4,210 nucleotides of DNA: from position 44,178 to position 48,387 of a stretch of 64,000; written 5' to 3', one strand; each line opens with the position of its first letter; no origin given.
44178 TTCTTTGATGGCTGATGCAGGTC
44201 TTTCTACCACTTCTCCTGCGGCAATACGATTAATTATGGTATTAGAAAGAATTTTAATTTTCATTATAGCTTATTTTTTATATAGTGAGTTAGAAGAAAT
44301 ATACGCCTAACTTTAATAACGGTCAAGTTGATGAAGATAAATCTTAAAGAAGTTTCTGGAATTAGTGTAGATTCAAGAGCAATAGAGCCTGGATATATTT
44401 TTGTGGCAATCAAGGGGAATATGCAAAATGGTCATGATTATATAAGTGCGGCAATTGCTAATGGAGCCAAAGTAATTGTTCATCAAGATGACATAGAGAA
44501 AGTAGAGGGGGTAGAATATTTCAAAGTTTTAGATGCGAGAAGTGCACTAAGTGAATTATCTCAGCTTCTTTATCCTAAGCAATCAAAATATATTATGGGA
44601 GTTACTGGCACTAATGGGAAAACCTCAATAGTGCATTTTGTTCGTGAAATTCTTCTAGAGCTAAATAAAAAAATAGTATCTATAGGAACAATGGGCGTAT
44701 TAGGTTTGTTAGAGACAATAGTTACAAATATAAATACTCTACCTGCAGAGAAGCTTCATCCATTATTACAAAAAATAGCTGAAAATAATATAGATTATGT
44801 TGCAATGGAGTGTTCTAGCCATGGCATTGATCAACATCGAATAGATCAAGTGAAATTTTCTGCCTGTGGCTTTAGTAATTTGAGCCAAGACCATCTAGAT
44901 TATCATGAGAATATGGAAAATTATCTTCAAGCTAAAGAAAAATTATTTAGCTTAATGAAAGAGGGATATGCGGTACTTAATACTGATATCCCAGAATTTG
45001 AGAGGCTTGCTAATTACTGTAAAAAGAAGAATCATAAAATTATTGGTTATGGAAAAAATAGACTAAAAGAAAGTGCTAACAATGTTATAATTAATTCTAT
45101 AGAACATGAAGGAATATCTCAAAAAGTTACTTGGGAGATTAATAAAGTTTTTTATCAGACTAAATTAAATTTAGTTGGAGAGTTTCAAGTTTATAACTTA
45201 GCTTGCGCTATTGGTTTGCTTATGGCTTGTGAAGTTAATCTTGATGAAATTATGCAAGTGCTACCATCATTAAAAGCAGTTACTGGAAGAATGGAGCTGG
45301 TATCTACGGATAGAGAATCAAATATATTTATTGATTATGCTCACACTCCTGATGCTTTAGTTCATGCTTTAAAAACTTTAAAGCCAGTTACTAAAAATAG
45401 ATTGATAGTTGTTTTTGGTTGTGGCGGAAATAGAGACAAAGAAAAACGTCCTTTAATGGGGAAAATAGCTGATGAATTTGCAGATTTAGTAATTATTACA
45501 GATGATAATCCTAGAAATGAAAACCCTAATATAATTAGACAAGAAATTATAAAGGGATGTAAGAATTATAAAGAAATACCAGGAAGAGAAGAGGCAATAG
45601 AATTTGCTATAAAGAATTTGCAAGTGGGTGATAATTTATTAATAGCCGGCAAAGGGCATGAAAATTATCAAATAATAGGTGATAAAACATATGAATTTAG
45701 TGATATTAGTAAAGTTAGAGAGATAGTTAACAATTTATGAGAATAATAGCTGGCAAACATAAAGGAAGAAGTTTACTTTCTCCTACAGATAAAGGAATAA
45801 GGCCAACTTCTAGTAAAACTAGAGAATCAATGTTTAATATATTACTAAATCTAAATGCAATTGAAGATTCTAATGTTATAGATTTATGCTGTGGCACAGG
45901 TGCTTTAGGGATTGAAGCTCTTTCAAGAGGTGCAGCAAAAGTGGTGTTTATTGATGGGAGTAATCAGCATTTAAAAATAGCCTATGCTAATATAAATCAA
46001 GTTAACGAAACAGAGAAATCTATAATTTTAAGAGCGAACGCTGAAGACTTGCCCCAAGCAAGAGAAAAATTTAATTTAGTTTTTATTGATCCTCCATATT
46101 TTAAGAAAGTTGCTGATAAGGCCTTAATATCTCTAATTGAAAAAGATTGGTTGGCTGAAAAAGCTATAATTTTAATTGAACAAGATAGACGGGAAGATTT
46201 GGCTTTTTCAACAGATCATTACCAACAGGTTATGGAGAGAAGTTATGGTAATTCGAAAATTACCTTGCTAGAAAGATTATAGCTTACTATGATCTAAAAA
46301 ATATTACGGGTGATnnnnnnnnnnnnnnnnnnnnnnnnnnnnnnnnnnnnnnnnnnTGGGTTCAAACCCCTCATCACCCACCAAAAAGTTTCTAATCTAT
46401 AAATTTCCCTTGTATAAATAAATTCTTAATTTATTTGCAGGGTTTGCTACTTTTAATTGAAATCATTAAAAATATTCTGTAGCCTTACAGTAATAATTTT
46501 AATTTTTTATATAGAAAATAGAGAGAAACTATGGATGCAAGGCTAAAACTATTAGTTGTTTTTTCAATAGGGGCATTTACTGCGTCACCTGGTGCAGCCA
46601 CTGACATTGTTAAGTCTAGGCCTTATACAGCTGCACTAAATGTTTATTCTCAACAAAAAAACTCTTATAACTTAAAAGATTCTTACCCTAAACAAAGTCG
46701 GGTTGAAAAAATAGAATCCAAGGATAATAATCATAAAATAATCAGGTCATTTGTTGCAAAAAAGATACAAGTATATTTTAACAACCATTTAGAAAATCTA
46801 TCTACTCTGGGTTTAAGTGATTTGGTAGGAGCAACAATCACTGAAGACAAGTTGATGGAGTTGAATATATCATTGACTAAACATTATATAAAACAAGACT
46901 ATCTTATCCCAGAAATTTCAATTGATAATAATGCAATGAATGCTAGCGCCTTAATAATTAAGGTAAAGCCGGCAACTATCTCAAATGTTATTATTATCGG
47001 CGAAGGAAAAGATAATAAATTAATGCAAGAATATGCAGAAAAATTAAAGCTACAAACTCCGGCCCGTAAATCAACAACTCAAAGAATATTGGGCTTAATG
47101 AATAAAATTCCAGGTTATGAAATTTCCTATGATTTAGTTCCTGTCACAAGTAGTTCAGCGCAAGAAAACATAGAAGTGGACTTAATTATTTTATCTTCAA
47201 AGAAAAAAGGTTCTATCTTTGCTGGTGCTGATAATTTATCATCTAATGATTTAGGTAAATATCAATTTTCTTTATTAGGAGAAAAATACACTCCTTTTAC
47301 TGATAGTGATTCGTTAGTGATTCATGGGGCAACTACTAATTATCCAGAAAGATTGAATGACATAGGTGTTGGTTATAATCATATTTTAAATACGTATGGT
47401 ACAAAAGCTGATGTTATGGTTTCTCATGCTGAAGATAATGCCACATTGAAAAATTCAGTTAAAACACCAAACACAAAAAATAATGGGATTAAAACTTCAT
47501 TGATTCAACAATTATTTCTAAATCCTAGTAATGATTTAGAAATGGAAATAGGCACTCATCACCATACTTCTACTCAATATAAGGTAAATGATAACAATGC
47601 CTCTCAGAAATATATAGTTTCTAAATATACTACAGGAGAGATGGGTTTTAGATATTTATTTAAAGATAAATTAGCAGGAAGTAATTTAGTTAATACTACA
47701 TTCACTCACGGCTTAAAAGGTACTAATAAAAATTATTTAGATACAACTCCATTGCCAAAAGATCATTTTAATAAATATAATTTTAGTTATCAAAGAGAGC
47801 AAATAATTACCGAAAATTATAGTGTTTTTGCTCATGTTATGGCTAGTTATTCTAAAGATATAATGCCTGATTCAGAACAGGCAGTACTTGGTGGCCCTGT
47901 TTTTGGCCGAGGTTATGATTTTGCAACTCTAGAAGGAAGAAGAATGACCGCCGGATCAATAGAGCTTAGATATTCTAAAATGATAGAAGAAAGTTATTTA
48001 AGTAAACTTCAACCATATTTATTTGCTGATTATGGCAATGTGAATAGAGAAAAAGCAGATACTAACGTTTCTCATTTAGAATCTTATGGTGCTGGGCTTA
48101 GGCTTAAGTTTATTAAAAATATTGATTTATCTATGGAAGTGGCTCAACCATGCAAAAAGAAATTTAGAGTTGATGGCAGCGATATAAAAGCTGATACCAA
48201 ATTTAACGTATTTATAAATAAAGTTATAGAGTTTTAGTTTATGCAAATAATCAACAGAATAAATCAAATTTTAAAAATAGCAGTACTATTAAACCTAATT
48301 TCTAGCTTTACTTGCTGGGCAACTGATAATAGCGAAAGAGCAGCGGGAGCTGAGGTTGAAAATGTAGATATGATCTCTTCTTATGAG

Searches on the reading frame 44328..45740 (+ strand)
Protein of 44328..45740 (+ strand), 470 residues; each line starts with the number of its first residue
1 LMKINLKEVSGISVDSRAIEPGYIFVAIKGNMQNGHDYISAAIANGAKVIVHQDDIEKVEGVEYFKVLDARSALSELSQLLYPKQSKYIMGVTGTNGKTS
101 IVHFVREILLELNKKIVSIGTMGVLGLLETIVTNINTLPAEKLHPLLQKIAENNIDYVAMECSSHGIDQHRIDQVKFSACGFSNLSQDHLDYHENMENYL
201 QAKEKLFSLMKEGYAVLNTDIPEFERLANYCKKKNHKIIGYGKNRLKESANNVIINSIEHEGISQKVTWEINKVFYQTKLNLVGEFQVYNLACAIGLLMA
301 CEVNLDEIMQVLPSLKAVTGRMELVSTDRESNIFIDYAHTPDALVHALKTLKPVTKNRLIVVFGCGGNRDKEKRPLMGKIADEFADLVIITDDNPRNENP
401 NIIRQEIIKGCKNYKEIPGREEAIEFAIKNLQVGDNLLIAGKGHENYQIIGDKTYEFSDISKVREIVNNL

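Call 49: search_protein_families(library=pfam, proteins=[window:44328-45740:+], max_evalue=0.00001)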
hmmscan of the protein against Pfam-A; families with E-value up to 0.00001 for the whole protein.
window:44328-45740:+ (470 aa): 3 families
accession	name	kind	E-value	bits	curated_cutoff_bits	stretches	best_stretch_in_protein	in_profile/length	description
PF08245.18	Mur_ligase_M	-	6.2e-47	160.6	24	1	92-297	1-199/200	Mur ligase middle domain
PF02875.26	Mur_ligase_C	-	1.8e-34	119.7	28.4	1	320-443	1-127/127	Mur ligase, glutamate ligase domain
PF01225.30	Mur_ligase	-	2.3e-09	37.9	21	1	8-78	1-91/95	Mur ligase family, catalytic domain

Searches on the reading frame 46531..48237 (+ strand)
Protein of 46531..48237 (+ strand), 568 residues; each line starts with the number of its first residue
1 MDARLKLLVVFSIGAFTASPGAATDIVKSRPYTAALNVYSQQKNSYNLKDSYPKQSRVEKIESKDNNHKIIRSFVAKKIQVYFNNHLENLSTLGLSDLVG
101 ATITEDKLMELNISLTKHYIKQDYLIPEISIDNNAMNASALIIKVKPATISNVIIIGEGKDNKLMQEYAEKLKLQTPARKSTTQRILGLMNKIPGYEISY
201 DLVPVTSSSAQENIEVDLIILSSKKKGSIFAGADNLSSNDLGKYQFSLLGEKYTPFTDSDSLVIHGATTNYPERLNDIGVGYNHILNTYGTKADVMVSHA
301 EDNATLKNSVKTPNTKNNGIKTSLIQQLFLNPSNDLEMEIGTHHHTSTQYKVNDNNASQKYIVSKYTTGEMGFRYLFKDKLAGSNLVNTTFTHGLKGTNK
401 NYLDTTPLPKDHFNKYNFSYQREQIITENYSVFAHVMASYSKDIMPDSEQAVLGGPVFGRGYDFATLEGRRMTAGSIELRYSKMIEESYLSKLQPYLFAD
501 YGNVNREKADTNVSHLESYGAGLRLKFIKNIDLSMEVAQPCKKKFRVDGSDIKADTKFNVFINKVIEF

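Call 50: search_protein_families(library=pfam, proteins=[window:46531-48237:+], max_evalue=0.00001)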
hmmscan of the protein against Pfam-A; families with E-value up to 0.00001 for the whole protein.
window:46531-48237:+ (568 aa): 2 families
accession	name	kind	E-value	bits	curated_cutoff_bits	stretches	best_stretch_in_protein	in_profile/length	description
PF03865.19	ShlB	-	2.5e-11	44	22.7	1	224-525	12-311/311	Haemolysin secretion/activation protein ShlB/FhaC/HecB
PF01103.29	Omp85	-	2.5e-07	31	24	1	304-526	48-292/325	Omp85 superfamily domain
